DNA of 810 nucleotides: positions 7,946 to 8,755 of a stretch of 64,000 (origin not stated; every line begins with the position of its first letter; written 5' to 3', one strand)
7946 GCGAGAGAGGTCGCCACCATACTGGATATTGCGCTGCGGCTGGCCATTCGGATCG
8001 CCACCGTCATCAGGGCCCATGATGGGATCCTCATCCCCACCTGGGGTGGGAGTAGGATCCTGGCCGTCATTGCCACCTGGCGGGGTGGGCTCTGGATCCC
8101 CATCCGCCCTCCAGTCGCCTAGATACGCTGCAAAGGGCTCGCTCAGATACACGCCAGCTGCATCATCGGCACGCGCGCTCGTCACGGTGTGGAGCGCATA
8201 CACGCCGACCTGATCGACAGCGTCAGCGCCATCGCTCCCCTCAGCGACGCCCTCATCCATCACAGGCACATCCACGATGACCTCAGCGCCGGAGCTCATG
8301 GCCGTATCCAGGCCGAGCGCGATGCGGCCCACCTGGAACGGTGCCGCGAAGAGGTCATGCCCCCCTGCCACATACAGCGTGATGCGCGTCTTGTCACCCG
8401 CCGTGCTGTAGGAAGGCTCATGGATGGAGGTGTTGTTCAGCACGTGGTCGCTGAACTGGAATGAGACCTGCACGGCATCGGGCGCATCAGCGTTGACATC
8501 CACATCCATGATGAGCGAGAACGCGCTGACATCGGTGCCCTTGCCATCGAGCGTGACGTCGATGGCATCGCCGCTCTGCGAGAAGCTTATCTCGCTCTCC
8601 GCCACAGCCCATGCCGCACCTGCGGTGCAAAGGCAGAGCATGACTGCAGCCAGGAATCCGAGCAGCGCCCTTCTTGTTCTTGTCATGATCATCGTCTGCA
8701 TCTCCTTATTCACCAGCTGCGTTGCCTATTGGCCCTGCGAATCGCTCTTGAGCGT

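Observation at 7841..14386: Candidate cohesin-dockerin surface display of a giant M60-like peptidase on a sortase-anchored partner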

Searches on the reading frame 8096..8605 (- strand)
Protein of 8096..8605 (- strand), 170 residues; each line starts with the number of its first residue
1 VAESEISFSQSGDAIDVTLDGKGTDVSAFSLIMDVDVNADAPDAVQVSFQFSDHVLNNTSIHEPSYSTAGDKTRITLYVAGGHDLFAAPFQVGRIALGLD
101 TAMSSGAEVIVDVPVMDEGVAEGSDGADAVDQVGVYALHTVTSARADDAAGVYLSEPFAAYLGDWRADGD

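Call 5: search_protein_families(library=pfam, proteins=[window:8096-8605:-], max_evalue=10)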
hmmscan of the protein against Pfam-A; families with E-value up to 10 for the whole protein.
seq(170 aa): 0 families
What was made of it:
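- On Cohesin (Pfam PF00963): No Cohesin hit for the window module at E up to 10 (call 5).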

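Call 29: predict_structure(alignment_id=A4)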
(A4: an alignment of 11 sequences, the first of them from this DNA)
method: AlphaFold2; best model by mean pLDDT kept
length: 169 residues; sequences in the alignment: 11
mean_pLDDT: 67.9   pTM: 0.67
mean pLDDT of the five models: 67.9, 66.2, 64.7, 63.6, 59.9
residues with pLDDT >= 90: 7; 70-90: 100; 50-70: 19; < 50: 43
segments of 3 or more residues with pLDDT < 50: 116-150, 163-169
pLDDT, mean of each block of 10 residues (from residue 1): 75 82 71 83 84 87 83 82 77 84 79 54 32 35 34 69 41
secondary structure, 60 per line:
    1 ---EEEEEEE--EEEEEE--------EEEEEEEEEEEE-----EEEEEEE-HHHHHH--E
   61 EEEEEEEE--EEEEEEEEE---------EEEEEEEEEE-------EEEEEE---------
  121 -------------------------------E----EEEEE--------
elements in order: E4-10 E13-18 E27-38 E44-50 H52-57 E60-68 E71-79 E89-98 E106-111 E157-161
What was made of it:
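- Tried and rejected: With 11 sequences it reached only pLDDT 67.9 (call 29) and was replaced.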

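Call 32: fold_search(model_id=the predicted structure, library=pdb)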
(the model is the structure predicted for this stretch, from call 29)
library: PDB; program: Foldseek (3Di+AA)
matches with E <= 10: 1260; with E <= 0.001: 0
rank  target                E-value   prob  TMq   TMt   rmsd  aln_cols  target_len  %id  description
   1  6kgc_A                2.8e-03  1.00  0.42  0.47   5.0       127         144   13  Crystal structure of CaDoc0917(R49D)-CaCohA2 complex at pH 5.4 (released 2020-07-08)
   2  2ccl_A                3.0e-03  1.00  0.38  0.42   5.2       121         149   13  THE S45A, T46A MUTANT OF THE TYPE I COHESIN-DOCKERIN COMPLEX FROM THE CELLULOSOME OF CLOSTRIDIUM THERMOCELLUM (released 2007-02-13)
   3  3htl                  3.5e-03  0.98  0.34  0.16   7.9       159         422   10  Structure of the Corynebacterium diphtheriae major pilin SpaA points to a modular pilus assembly with stabilizing isopep (released 2009-09-15)
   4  8xen_A                4.1e-03  0.98  0.33  0.08   6.5       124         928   12  Cryo-EM structure of integrin ITGAV/ITGB3 complex, conformation 4 (released 2024-12-18)
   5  5xcb                  4.6e-03  0.80  0.24  0.16   9.0       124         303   10  X-ray structure of domains D1 and D2 of Clostridium perfringens pili protein CppA (released 2018-02-28)
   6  8xez_A                4.9e-03  0.99  0.36  0.09   5.8       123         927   10  Cryo-EM structure of integrin ITGAV/ITGB3 complex, conformation 5 (released 2024-12-18)
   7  6kgf_A                4.9e-03  0.99  0.36  0.40   6.1       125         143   13  Crystal structure of CaDoc0917(R16D)-CaCohA2 complex at pH 8.2 (released 2020-07-08)
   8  6kgf_C                5.2e-03  0.99  0.35  0.38   6.2       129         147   12  Crystal structure of CaDoc0917(R16D)-CaCohA2 complex at pH 8.2 (released 2020-07-08)
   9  6kgd_A                5.4e-03  1.00  0.42  0.47   4.8       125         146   15  Crystal structure of CaDoc0917(R49D)-CaCohA2 complex at pH 8.0 (released 2020-07-08)
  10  1aoh_A                5.7e-03  1.00  0.42  0.48   4.8       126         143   11  SINGLE COHESIN DOMAIN FROM THE SCAFFOLDING PROTEIN CIPA OF THE CLOSTRIDIUM THERMOCELLUM CELLULOSOME (released 1998-07-08)
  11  2jh2_A                6.8e-03  0.98  0.34  0.40   5.6       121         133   15  X-ray crystal structure of a cohesin-like module from Clostridium perfringens (released 2007-11-06)
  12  7lgr                  7.2e-03  0.85  0.27  0.29   7.9       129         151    8  Streptococcus mutans Collagen binding Protein CNM - N2 Domain (released 2022-01-26)
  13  4iu2_A                8.4e-03  1.00  0.42  0.35   6.2       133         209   10  Cohesin-dockerin -X domain complex from Ruminococcus flavefacience (released 2013-04-24)
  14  2jh2_C                8.9e-03  0.99  0.36  0.44   5.6       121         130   13  X-ray crystal structure of a cohesin-like module from Clostridium perfringens (released 2007-11-06)
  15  8zdg_A                9.4e-03  0.96  0.33  0.08   6.1       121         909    8  Cryo-EM structure of the integrin avb3 with CWHM-12, conformation 1 (released 2025-10-22)
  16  2zf9_D                1.1e-02  1.00  0.40  0.38   6.1       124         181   10  Crystal structure of a type III cohesin module from the cellulosomal ScaE cell-surface anchoring scaffoldin of Ruminoc (released 2008-12-30)
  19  2zf9_B                1.4e-02  0.99  0.36  0.34   9.2       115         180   10  Crystal structure of a type III cohesin module from the cellulosomal ScaE cell-surface anchoring scaffoldin of Ruminoc (released 2008-12-30)
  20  2zf9_A                1.5e-02  0.99  0.40  0.37   8.9       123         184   10  Crystal structure of a type III cohesin module from the cellulosomal ScaE cell-surface anchoring scaffoldin of Ruminoc (released 2008-12-30)
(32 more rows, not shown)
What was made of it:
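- An earlier, poorer model also ranked cohesins first (call 32).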

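Call 33: search_protein_representatives(alignment_id=A4)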
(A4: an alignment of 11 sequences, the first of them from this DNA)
Query: 11 sequences, 166 profile positions. Proteins with E-value up to 0.001 (for the whole library): 21; up to 1e-10: 6; up to 1e-30: 4. The best 21 are listed.
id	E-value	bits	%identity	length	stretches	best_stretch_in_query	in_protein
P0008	6.0e-77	273.2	-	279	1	1-165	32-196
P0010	5.8e-63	227.7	-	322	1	1-165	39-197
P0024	1.6e-35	138.5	-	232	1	3-163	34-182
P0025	2.7e-32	128.0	-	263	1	3-158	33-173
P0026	5.6e-24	100.9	-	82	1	38-97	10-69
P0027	3.6e-12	62.5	-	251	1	11-135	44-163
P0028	2.3e-08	50.2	-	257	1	6-123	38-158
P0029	3.8e-08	49.4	-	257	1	9-99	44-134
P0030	4.0e-08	49.4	-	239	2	3-94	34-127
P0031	9.4e-08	48.1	-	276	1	22-114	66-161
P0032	3.4e-06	43.1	-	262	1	3-147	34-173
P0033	4.7e-06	42.6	-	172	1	12-95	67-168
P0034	9.4e-06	41.6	-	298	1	12-118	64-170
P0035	1.0e-05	41.6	-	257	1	4-112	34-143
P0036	2.9e-05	40.0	-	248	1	10-115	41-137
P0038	3.8e-04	36.4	-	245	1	2-111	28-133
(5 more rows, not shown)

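Call 52: find_encoding_contigs(protein=P0024, flank=10000, max_places=2)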
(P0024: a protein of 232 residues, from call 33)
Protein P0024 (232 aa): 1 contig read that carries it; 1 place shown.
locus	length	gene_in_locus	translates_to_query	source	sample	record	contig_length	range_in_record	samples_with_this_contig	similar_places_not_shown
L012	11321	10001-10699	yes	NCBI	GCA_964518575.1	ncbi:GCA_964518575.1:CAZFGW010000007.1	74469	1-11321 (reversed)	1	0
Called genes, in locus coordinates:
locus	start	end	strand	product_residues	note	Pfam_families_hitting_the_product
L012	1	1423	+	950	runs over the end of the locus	PF00133:tRNA-synt_1, PF01921:tRNA-synt_1f (faint), PF09334:tRNA-synt_1g, PF01406:tRNA-synt_1e (weak), PF08264:Anticodon_1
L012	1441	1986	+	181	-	PF01252:Peptidase_A8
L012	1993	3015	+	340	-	PF01479:S4, PF00849:PseudoU_synth_2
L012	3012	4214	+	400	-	PF02441:Flavoprotein, PF04127:DFP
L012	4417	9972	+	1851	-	PF00041:fn3, PF13402:Peptidase_M60, PF00754:F5_F8_type_C, PF22633:F5_F8_type_C_2 (weak)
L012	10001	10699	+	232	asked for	-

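Call 53: find_encoding_contigs(protein=P0027, flank=10000, max_places=2)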
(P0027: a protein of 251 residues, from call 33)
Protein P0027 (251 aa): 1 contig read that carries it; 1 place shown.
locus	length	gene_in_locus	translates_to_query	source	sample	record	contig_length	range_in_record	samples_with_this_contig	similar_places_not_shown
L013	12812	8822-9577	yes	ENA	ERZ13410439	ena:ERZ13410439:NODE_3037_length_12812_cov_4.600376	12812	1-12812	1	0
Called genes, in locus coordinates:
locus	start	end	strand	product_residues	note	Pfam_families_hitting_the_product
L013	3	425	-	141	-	?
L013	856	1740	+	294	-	PF18937:DUF5685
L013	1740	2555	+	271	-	PF00226:DnaJ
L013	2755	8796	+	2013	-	PF00041:fn3 (weak), PF13402:Peptidase_M60, PF00754:F5_F8_type_C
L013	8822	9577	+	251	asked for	-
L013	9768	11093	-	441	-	PF02515:CoA_transf_3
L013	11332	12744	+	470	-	-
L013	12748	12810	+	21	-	?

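Call 56: find_encoding_contigs(protein=P0032, flank=10000, max_places=2)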
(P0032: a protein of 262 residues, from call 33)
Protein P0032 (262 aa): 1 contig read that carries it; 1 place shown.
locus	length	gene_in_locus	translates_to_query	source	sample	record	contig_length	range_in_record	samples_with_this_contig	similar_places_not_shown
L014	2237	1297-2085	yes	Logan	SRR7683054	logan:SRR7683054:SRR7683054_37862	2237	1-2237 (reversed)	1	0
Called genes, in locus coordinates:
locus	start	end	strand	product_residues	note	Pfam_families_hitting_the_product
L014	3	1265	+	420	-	?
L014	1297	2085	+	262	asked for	-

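Call 57: find_encoding_contigs(protein=P0038, flank=10000, max_places=2)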
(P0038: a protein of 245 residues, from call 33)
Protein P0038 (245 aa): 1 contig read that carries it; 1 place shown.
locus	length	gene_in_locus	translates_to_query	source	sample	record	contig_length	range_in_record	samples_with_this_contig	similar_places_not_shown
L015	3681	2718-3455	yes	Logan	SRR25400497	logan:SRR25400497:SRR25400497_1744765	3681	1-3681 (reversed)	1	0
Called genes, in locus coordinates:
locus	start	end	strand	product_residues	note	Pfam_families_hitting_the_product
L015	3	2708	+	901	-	?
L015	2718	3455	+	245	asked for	-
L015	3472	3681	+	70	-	?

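Call 58: find_encoding_contigs(protein=P0030, flank=10000, max_places=2)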
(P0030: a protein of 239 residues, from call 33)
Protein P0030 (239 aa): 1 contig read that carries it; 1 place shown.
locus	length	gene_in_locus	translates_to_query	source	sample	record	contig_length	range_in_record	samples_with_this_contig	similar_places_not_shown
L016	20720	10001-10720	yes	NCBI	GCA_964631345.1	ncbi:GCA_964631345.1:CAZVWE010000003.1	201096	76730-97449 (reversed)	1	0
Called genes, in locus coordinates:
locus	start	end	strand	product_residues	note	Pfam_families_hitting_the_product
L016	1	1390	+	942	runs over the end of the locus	PF00133:tRNA-synt_1, PF01921:tRNA-synt_1f (faint), PF09334:tRNA-synt_1g, PF01406:tRNA-synt_1e (weak), PF08264:Anticodon_1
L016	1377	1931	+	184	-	PF01252:Peptidase_A8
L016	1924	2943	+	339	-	PF01479:S4, PF00849:PseudoU_synth_2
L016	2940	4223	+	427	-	PF02441:Flavoprotein, PF04127:DFP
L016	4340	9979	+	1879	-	PF00041:fn3, PF13402:Peptidase_M60, PF00754:F5_F8_type_C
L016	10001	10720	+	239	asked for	-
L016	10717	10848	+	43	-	-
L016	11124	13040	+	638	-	PF00662:Proton_antipo_N, PF00361:Proton_antipo_M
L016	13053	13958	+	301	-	PF00146:NADHdh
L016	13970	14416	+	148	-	PF01058:Oxidored_q6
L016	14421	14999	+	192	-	PF00329:Complex1_30kDa (weak)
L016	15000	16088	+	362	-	PF00374:NiFeSe_Hases, PF00346:Complex1_49kDa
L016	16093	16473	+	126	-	PF12797:Fer4_2 (faint), PF14697:Fer4_21 (weak), PF13237:Fer4_10 (weak), PF12800:Fer4_4 (faint), PF12838:Fer4_7, PF13187:Fer4_9 (weak), PF13484:Fer4_16 (faint), PF00037:Fer4 (weak)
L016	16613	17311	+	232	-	PF01066:CDP-OH_P_transf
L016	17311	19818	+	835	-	PF12229:PG_binding_4, PF04294:VanW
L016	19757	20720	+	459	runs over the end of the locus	PF00501:AMP-binding, PF14535:AMP-binding_C_2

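Call 60: predict_structure(alignment_id=A7)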
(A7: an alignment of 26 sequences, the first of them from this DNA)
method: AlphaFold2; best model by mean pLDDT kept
length: 168 residues; sequences in the alignment: 26
mean_pLDDT: 90.5   pTM: 0.85
mean pLDDT of the five models: 90.5, 90.5, 89.7, 89.3, 89.0
residues with pLDDT >= 90: 132; 70-90: 15; 50-70: 21; < 50: 0
segments of 3 or more residues with pLDDT < 50: none
pLDDT, mean of each block of 10 residues (from residue 1): 87 97 91 97 97 97 96 97 91 98 98 79 63 77 90 92 91
secondary structure, 60 per line:
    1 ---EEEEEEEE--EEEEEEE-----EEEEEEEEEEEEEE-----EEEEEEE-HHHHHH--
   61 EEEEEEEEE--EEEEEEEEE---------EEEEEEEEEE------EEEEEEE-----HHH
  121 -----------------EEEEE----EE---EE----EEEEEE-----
elements in order: E4-11 E14-20 E26-39 E45-51 H53-58 E61-69 E72-80 E90-99 E106-112 E138-142 E158-163
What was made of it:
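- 8102..8605 (-): Cohesin-fold module of the partner (residues 37-204 in 290-aa numbering). AF2 model pLDDT 90.5, pTM 0.85 (call 60).
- AF2 model with 26 sequences: pLDDT 90.5, pTM 0.85 (call 60).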

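Call 63: fold_search(model_id=the predicted structure, library=pdb)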
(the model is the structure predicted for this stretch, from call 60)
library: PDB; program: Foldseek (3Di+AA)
matches with E <= 10: 1154; with E <= 0.001: 8
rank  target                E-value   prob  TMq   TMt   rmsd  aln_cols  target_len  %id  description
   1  2jh2_A                2.4e-04  1.00  0.39  0.46   6.5       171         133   10  X-ray crystal structure of a cohesin-like module from Clostridium perfringens (released 2007-11-06)
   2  3f2l                  3.6e-04  1.00  0.45  0.44   7.5       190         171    8  Crystal structure analysis of the K171A mutation of N-terminal type II cohesin 1 from the cellulosomal ScaB subunit of A (released 2008-12-02)
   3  2jh2_C                4.3e-04  1.00  0.38  0.45   6.9       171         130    9  X-ray crystal structure of a cohesin-like module from Clostridium perfringens (released 2007-11-06)
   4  6kgc_A                5.4e-04  1.00  0.51  0.58   4.2       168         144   11  Crystal structure of CaDoc0917(R49D)-CaCohA2 complex at pH 5.4 (released 2020-07-08)
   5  1qzn                  6.3e-04  1.00  0.39  0.39   7.6       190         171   12  Crystal Structure Analysis of a type II cohesin domain from the cellulosome of Acetivibrio cellulolyticus (released 2004-09-21)
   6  6kgf_C                6.7e-04  1.00  0.49  0.54   4.9       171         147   12  Crystal structure of CaDoc0917(R16D)-CaCohA2 complex at pH 8.2 (released 2020-07-08)
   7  1zv9                  6.7e-04  1.00  0.48  0.47   6.9       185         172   11  Crystal structure analysis of a type II cohesin domain from the cellulosome of Acetivibrio cellulolyticus- SeMet derivat (released 2006-06-13)
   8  3fnk_B                8.3e-04  1.00  0.45  0.44   6.4       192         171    9  Crystal structure of the second type II cohesin module from the cellulosomal adaptor ScaA scaffoldin of Acetivibrio ce (released 2009-06-23)
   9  2vo8                  1.0e-03  1.00  0.44  0.51   5.3       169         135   11  Cohesin module from Clostridium perfringens ATCC13124 family 33 glycoside hydrolase. (released 2008-09-02)
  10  3l8q_D                1.1e-03  1.00  0.44  0.25   7.5       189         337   12  Structure analysis of the type II cohesin dyad from the adaptor ScaA scaffoldin of Acetivibrio cellulolyticus (released 2010-05-05)
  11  3l8q_A                1.2e-03  1.00  0.45  0.26   6.2       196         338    9  Structure analysis of the type II cohesin dyad from the adaptor ScaA scaffoldin of Acetivibrio cellulolyticus (released 2010-05-05)
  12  3l8q_C                1.4e-03  1.00  0.44  0.26   6.6       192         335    9  Structure analysis of the type II cohesin dyad from the adaptor ScaA scaffoldin of Acetivibrio cellulolyticus (released 2010-05-05)
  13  6kgd_A                2.1e-03  1.00  0.50  0.56   4.6       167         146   12  Crystal structure of CaDoc0917(R49D)-CaCohA2 complex at pH 8.0 (released 2020-07-08)
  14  2w1n                  2.5e-03  1.00  0.38  0.30   6.4       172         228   10  cohesin and fibronectin type-III double module construct from the Clostridium perfringens glycoside hydrolase GH84C (released 2009-02-03)
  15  5mr7_A                2.5e-03  0.85  0.29  0.27  11.6       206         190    9  Crystal structure of the DBD domain of human Grhl2 (released 2018-01-17)
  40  2zf9_A                1.4e-02  1.00  0.52  0.48   6.1       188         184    7  Crystal structure of a type III cohesin module from the cellulosomal ScaE cell-surface anchoring scaffoldin of Ruminoc (released 2008-12-30)
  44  2zf9_D                1.4e-02  0.99  0.38  0.36   6.3       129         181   11  Crystal structure of a type III cohesin module from the cellulosomal ScaE cell-surface anchoring scaffoldin of Ruminoc (released 2008-12-30)
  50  2zf9_B                1.8e-02  1.00  0.44  0.42   4.1       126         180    8  Crystal structure of a type III cohesin module from the cellulosomal ScaE cell-surface anchoring scaffoldin of Ruminoc (released 2008-12-30)
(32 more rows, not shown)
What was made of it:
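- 8102..8605 (-): Foldseek PDB matches 1-14 are all cohesins, with TM up to 0.58 (call 63).
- On Cohesin (Pfam PF00963): Foldseek ranks 1-14 are all cohesins, with best TMt 0.58 and rmsd 4.2 A (call 63).
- Closest known: Non-cellulosomal cohesin. Same: The C. perfringens cohesin-like module 2jh2 is the top Foldseek hit (call 63).
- The non-cohesin matches ranked 15-20 have TM of 0.38 or less; integrins (ranks 19, 24, 37) reach TMq 0.36-0.38, within the range of several top-ranked cohesin hits (call 63). Cohesin-like beta-sandwiches resemble CBM3 and pilin/adhesin domains, which also appear in the Foldseek list (calls 32, 63).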

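Call 94: search_protein_families(library=ncbifam, proteins=[P0024, P0027, P0030, P0029, P0025, P0031], max_evalue=10)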
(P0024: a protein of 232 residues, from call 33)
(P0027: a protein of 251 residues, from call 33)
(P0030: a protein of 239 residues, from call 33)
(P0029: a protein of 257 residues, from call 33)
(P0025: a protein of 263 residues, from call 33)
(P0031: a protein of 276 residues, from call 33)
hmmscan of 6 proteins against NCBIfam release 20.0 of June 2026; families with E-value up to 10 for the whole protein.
P0024 (232 aa): 2 families
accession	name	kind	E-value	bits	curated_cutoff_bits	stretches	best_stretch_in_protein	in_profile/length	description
NF053819.1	EF0750_LPXTG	subfamily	0.00015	22.2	47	1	181-221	57-99/105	EF2685/EF0750 family sortase-dependent surface protein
TIGR01167.1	LPXTG_anchor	domain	0.11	13.2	15.9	1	198-230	2-33/34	LPXTG cell wall anchor domain-containing protein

P0027 (251 aa): 4 families
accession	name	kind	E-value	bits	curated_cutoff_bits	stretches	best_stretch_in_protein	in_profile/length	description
NF053819.1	EF0750_LPXTG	subfamily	0.041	14.4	47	1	188-237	46-99/105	EF2685/EF0750 family sortase-dependent surface protein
TIGR01167.1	LPXTG_anchor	domain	0.16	12.7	15.9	1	212-247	1-32/34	LPXTG cell wall anchor domain-containing protein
NF033902.0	iso_D2_wall_anc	subfamily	0.42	9.3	95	1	193-239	488-537/540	SpaH/EbpB family LPXTG-anchored major pilin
NF041738.1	GG_III-CTERM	domain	7.1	6.7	22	0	223-247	3-27/28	GGIII-like transmembrane region-containing protein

P0030 (239 aa): 5 families
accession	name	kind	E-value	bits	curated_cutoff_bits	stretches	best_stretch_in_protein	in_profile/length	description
NF053819.1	EF0750_LPXTG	subfamily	1e-06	29.2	47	1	176-234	43-103/105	EF2685/EF0750 family sortase-dependent surface protein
TIGR01167.1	LPXTG_anchor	domain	0.00024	21.6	15.9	1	204-234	2-31/34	LPXTG cell wall anchor domain-containing protein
NF058571.1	GVDTG_CTERM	domain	0.0063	16.8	29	1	201-234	10-43/44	GVDTG sorting domain-containing protein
NF033846.1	Rumino_NPXTG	domain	0.15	12.4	23.5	1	207-234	4-28/30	NPXTG-anchored protein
NF041828.1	hydrophobin_BslB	equivalog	0.16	11.8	225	1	8-87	5-64/157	biofilm surface layer hydrophobin BslB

P0029 (257 aa): 1 family
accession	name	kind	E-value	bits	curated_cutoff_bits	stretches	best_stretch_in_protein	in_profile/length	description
TIGR01167.1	LPXTG_anchor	domain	1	10.2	15.9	1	223-255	4-33/34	LPXTG cell wall anchor domain-containing protein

P0025 (263 aa): 1 family
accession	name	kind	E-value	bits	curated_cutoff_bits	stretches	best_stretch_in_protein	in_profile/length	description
TIGR01167.1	LPXTG_anchor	domain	0.046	14.4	15.9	1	226-260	2-34/34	LPXTG cell wall anchor domain-containing protein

P0031 (276 aa): 4 families
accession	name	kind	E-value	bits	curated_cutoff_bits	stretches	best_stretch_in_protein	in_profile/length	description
NF058582.1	Microco_LAVTG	domain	0.02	15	27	1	227-261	1-33/34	LAVTG motif-containing sortase-dependent surface protein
TIGR01167.1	LPXTG_anchor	domain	0.11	13.2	15.9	1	228-262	2-33/34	LPXTG cell wall anchor domain-containing protein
NF041738.1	GG_III-CTERM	domain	0.31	11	22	1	241-262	6-27/28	GGIII-like transmembrane region-containing protein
NF051431.1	Rv0361_Cterm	subfamily_domain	5.3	7.2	37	1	237-264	4-33/140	Rv0361 family membrane protein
